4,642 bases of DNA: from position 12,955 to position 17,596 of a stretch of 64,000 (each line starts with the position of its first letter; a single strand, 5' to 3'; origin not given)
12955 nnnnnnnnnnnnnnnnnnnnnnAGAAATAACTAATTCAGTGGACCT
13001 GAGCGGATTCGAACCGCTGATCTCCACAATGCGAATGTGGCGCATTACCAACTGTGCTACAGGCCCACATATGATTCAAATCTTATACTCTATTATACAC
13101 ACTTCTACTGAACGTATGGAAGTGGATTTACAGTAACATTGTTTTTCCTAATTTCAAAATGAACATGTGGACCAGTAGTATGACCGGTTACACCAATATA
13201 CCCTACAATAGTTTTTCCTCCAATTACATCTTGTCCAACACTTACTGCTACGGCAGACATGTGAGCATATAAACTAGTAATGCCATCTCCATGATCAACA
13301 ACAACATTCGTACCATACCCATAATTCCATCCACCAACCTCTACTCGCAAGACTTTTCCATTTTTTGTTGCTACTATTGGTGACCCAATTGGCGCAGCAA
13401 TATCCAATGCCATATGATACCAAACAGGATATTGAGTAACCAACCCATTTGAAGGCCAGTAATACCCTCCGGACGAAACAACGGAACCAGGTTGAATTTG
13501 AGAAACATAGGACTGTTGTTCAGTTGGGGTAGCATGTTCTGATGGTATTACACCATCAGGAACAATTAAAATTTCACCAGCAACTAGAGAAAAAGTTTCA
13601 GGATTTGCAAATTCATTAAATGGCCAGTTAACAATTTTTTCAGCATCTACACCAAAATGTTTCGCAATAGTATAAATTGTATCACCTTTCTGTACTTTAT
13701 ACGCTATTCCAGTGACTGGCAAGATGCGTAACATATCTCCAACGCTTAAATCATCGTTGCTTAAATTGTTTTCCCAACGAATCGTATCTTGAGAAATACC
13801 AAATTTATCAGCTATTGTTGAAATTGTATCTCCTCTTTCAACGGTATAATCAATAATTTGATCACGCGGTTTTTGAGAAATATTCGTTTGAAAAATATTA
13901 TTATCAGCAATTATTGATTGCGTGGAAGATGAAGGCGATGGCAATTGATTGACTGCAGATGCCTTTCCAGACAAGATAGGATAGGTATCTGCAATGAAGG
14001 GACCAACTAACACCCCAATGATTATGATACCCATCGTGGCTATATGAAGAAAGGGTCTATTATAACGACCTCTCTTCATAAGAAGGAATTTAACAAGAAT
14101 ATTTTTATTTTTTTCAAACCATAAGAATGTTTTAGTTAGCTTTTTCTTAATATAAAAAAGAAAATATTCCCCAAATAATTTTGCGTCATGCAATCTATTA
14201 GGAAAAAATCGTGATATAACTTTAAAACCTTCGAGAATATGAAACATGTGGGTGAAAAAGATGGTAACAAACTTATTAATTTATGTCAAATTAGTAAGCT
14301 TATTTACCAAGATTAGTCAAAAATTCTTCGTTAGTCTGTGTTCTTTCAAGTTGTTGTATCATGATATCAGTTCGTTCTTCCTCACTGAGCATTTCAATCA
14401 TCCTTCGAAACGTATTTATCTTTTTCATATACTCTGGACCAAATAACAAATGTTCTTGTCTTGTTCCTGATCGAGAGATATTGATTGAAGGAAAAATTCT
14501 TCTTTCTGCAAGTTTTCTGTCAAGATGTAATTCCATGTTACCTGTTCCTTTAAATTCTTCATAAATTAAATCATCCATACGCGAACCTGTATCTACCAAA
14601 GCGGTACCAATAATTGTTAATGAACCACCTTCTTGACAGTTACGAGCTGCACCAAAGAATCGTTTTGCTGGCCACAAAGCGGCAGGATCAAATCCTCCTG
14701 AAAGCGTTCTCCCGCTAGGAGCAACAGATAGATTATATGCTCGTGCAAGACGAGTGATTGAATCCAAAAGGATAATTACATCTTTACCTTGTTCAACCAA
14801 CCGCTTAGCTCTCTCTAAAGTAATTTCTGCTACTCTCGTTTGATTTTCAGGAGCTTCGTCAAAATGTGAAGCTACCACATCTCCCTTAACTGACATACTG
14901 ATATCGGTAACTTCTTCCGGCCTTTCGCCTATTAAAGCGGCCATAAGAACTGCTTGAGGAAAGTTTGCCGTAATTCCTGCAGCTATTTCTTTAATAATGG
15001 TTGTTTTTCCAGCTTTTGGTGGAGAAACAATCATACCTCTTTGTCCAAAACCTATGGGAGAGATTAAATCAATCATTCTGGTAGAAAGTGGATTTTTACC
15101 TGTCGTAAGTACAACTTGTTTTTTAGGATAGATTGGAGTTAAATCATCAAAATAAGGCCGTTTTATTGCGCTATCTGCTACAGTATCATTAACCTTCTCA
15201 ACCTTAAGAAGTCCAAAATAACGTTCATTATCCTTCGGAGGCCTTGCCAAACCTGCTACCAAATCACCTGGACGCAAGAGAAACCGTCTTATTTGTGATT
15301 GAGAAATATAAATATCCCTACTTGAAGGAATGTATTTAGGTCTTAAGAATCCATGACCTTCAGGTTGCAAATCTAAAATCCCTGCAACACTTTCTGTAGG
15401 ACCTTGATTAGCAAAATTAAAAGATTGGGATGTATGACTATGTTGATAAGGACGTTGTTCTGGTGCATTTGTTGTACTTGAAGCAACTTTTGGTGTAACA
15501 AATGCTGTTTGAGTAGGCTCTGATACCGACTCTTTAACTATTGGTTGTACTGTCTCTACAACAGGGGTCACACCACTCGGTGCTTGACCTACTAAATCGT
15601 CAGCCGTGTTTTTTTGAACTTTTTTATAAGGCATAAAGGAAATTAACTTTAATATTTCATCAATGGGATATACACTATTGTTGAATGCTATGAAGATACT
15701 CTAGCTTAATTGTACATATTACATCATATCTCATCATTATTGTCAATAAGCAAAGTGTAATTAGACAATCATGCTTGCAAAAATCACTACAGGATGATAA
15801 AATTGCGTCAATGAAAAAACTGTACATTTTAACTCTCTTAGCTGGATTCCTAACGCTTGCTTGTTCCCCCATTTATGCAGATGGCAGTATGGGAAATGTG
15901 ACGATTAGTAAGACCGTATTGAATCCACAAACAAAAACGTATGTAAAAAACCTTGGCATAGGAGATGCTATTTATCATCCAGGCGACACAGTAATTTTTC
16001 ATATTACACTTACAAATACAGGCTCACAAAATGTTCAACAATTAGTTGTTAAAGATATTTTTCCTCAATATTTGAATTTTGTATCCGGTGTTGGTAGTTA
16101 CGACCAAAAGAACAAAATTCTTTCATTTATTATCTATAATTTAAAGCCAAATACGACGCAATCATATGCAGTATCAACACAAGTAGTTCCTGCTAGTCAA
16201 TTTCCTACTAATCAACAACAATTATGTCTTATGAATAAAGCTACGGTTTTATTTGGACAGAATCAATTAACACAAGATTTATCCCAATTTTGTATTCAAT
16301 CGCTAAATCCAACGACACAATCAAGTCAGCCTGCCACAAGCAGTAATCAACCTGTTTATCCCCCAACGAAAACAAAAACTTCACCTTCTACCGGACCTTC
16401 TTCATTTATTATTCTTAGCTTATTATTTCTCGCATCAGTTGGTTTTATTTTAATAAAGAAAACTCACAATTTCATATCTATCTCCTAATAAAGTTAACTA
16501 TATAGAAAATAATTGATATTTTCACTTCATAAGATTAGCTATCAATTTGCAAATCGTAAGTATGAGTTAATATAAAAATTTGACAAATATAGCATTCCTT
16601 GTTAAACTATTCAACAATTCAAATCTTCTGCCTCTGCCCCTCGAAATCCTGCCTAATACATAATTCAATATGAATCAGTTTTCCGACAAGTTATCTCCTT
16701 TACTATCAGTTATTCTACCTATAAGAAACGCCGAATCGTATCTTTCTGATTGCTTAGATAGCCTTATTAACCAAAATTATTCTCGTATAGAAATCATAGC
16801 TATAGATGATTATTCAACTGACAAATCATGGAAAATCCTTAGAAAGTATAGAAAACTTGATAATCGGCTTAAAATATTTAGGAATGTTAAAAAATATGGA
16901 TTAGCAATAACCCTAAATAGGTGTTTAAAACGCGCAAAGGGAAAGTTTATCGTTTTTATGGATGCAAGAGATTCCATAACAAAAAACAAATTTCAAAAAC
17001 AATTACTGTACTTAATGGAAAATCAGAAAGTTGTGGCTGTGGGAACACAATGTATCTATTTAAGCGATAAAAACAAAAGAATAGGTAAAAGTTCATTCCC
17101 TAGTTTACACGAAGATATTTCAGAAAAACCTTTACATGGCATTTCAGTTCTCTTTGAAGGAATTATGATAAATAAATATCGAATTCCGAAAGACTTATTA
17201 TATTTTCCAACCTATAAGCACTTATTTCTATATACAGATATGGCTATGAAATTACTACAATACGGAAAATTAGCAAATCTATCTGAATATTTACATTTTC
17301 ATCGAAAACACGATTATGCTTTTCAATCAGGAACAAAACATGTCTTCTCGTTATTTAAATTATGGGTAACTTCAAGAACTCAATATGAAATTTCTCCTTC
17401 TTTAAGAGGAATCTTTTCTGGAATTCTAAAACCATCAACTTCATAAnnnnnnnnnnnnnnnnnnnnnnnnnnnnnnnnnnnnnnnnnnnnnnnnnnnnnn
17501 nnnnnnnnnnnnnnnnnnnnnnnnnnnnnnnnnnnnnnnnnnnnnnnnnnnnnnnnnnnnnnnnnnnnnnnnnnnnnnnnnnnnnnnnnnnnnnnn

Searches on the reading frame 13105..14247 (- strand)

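Call 24: search_protein_families(library=ncbifam, proteins=[window:13105-14247:-], max_evalue=0.00001)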
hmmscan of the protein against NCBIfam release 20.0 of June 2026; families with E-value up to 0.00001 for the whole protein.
window:13105-14247:- (380 aa): 19 families
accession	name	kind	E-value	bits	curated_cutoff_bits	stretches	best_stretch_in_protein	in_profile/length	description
NF050804.1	CellDivDipMCaul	equivalog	2.6e-24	86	900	2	280-368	530-615/634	cell division endopeptidase DipM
NF040883.1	amid_act_ActS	equivalog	2.7e-21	76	375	1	179-379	32-233/242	amidase activator ActS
NF052530.1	Heli_ShapePgp3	exception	7.3e-21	74.5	300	1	277-379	166-264/270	peptidoglycan metallopeptidase Pgp3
NF041208.1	celldiv_DipM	equivalog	5.2e-20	72.1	740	1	281-379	322-417/419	cell division endopeptidase DipM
NF008652.0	PRK11649.1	equivalog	1.5e-19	70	341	1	277-376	312-407/439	murein DD-endopeptidase MepM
NF047755.1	LIC_10271_M23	exception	2.1e-19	70.1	180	1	182-350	26-185/207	LIC_10271 family cell wall hydrolase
NF052336.1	PdgHdaseHSB100310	equivalog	6.3e-18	65.2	500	1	257-371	30-146/316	peptidoglycan hydrolase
NF053825.1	PdgNdpepShyA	equivalog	6.5e-16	58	700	1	277-376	295-390/425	peptidoglycan DD-endopeptidase ShyA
NF047657.1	CellWlHdaseLepto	equivalog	1.6e-15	57.2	400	1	182-232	28-74/221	hypothetical protein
NF008644.1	PRK11637.1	equivalog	2.5e-15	56.4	270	1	280-379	288-383/385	murein hydrolase activator EnvC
NF008123.1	PRK10871.1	equivalog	2.7e-15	56.7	311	1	250-379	236-362/365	murein hydrolase activator NlpD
NF052529.1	PG_M23_Pgp6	exception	1.7e-14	53.4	600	1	277-375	334-428/452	peptidoglycan metallopeptidase Pgp6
NF008050.0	PRK10783.1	equivalog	7.1e-14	51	508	1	117-209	326-431/457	murein transglycosylase D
NF053824.1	PdgNdpepShyC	equivalog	9.9e-14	51.1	700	1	277-375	295-389/429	peptidoglycan DD-endopeptidase ShyC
NF053738.1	S2SprSpoIIQBc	equivalog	1.4e-11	44.5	250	1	291-379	137-223/232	stage II sporulation protein SpoIIQ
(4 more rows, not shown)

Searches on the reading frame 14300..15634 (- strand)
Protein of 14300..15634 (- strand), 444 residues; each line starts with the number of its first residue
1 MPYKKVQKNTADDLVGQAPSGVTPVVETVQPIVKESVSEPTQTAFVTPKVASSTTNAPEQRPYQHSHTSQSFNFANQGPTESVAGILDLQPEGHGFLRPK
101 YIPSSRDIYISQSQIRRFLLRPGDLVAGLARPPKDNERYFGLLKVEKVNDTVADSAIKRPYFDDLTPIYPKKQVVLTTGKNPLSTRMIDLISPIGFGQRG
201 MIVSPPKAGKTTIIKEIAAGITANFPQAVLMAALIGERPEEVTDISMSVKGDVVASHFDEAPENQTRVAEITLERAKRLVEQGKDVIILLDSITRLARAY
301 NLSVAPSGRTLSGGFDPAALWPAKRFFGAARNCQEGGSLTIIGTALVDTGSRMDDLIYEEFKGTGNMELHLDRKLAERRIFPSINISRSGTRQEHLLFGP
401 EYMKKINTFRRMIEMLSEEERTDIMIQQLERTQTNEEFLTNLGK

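Call 24: search_protein_families(library=ncbifam, proteins=[window:14300-15634:-], max_evalue=0.00001)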
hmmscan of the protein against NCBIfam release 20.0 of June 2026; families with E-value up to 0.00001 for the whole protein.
window:14300-15634:- (444 aa): 22 families
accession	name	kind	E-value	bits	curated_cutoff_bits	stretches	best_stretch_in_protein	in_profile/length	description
NF006886.1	PRK09376.1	equivalog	5.9e-166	552.3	315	1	77-441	45-412/413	transcription termination factor Rho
TIGR00767.1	rho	equivalog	3.5e-162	540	509.45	1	80-442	48-413/415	transcription termination factor Rho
NF041509.1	paralog_Rho2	exception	9.8e-132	439.6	628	1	83-442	1-360/360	transcription termination factor Rho, short form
TIGR03496.1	FliI_clade1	equivalog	6.9e-27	94.3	619.1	1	185-420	125-364/414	flagellar protein export ATPase FliI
TIGR01026.1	fliI_yscN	subfamily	8.8e-27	93.9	379.5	1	185-420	151-388/440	FliI/YscN family ATPase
TIGR03498.1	FliI_clade3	equivalog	7.1e-25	87.5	587.45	1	184-420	127-367/418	flagellar protein export ATPase FliI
TIGR02546.1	III_secr_ATP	equivalog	2e-24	86.1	604.75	1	182-420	131-371/423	type III secretion system ATPase SctN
TIGR03497.1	FliI_clade2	equivalog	9.1e-21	74.3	629.8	1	182-433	122-374/413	flagellar protein export ATPase FliI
NF005295.0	PRK06820.1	equivalog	9.4e-20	71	690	1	181-419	147-387/440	EscN/YscN/HrcN family type III secretion system ATPase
NF006290.1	PRK08472.1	equivalog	1.5e-18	66.8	644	1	184-420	144-382/433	flagellar protein export ATPase FliI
NF005391.0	PRK06936.1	equivalog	7.3e-18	64.6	657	1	182-419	145-386/439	type III secretion system ATPase SctN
NF006012.0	PRK08149.1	equivalog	6.7e-17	61.5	594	1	158-418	117-377/431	type III secretion system ATPase SctN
NF006575.0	PRK09099.1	subfamily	2e-16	59.8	706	1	183-418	151-388/443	type III secretion system ATPase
NF005765.0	PRK07594.1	equivalog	2.6e-16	59.4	715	1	182-420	138-380/433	EscN/YscN/HrcN family type III secretion system ATPase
NF005535.1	PRK07196.1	equivalog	7.1e-16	58.2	715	1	166-413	127-376/434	flagellar protein export ATPase FliI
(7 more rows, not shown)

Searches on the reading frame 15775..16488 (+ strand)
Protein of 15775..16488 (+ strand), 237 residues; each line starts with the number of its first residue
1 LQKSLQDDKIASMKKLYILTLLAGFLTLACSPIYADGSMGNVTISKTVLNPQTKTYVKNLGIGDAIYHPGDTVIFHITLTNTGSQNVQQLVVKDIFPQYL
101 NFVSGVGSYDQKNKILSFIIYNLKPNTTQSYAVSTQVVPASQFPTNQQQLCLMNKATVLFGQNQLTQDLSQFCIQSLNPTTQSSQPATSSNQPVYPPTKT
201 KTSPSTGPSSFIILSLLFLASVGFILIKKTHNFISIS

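Call 24: search_protein_families(library=ncbifam, proteins=[window:15775-16488:+], max_evalue=0.00001)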
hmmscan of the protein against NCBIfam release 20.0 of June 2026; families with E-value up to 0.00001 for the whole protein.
window:15775-16488:+ (237 aa): 1 family
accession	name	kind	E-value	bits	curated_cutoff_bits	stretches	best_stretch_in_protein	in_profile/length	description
TIGR01451.2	B_ant_repeat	repeat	1.9e-09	37.4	24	1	67-110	8-51/53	DUF11 type repeat protein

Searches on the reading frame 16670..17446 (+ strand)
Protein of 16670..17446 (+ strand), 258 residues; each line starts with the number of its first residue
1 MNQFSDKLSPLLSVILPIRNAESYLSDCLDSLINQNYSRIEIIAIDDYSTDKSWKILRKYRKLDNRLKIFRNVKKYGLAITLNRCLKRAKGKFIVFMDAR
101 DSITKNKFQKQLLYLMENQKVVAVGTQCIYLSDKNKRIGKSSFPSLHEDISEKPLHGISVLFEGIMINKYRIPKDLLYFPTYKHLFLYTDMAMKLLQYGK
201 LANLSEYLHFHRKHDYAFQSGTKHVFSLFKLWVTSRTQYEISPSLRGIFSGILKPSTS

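Call 24: search_protein_families(library=ncbifam, proteins=[window:16670-17446:+], max_evalue=0.00001)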
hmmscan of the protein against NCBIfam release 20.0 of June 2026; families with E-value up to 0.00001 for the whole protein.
window:16670-17446:+ (258 aa): 19 families
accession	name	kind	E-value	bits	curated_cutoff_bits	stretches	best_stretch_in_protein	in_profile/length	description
NF053739.1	GlytfEpsEBac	equivalog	2.1e-24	86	450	1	10-137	1-129/265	glycosyltransferase EpsE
NF047683.1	TeichurnBiosyTuaG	equivalog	2.4e-24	86.3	400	1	8-139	4-134/252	teichuronic acid biosynthesis protein TuaG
NF007482.0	PRK10073.1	equivalog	1.1e-22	80.5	423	1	9-145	5-138/334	glycosyltransferase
TIGR03111.1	glyc2_xrt_Gpos1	hypoth_equivalog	8.7e-16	57.7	363.95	1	9-134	48-173/439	TIGR03111 family XrtG-associated glycosyltransferase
TIGR03937.1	PgaC_IcaA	equivalog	3.5e-15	55.9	422.3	1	7-124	42-159/407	poly-beta-1,6-N-acetyl-D-glucosamine synthase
NF050050.1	ProtGlycPglI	equivalog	3e-14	53.1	500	1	10-110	2-103/306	GalNAc(5)-diNAcBac-PP-undecaprenol beta-1,3-glucosyltransferase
NF041875.1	EPS_EpsD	equivalog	2.8e-12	46.7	370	1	12-126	1-115/325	exopolysaccharide biosynthesis glycosyltransferase EpsD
TIGR03965.1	mycofact_glyco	equivalog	2.9e-12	46.2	280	1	10-139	74-202/467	mycofactocin biosynthesis glycosyltransferase MftF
NF007453.0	PRK10018.1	equivalog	2.2e-11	44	382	1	9-121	5-114/280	colanic acid biosynthesis glycosyltransferase WcaA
TIGR04017.1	WcaA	equivalog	2.9e-11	43.5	495.75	1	9-110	4-105/279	colanic acid biosynthesis glycosyltransferase WcaA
TIGR04283.1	glyco_like_mftF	equivalog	1.3e-10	41.3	182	1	12-123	1-104/221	TIGR04283 family arsenosugar biosynthesis glycosyltransferase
NF038302.1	EPS_HpsE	equivalog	5.4e-10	38.7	300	1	12-127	3-123/307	hormogonium polysaccharide biosynthesis glycosyltransferase HpsE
NF038299.1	EPS_HpsN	equivalog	6.6e-10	38.4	425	1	10-128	1-119/317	hormogonium polysaccharide biosynthesis glycosyltransferase HpsN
NF041394.1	GtaseAglG_Halo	equivalog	3.8e-09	36.2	440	1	13-128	4-119/304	glucosyl-dolichyl phosphate glucuronosyltransferase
TIGR04440.1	glyco_TIGR04440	domain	8.6e-09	35.4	70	1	12-143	2-135/215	TIGR00180 family glycosyltransferase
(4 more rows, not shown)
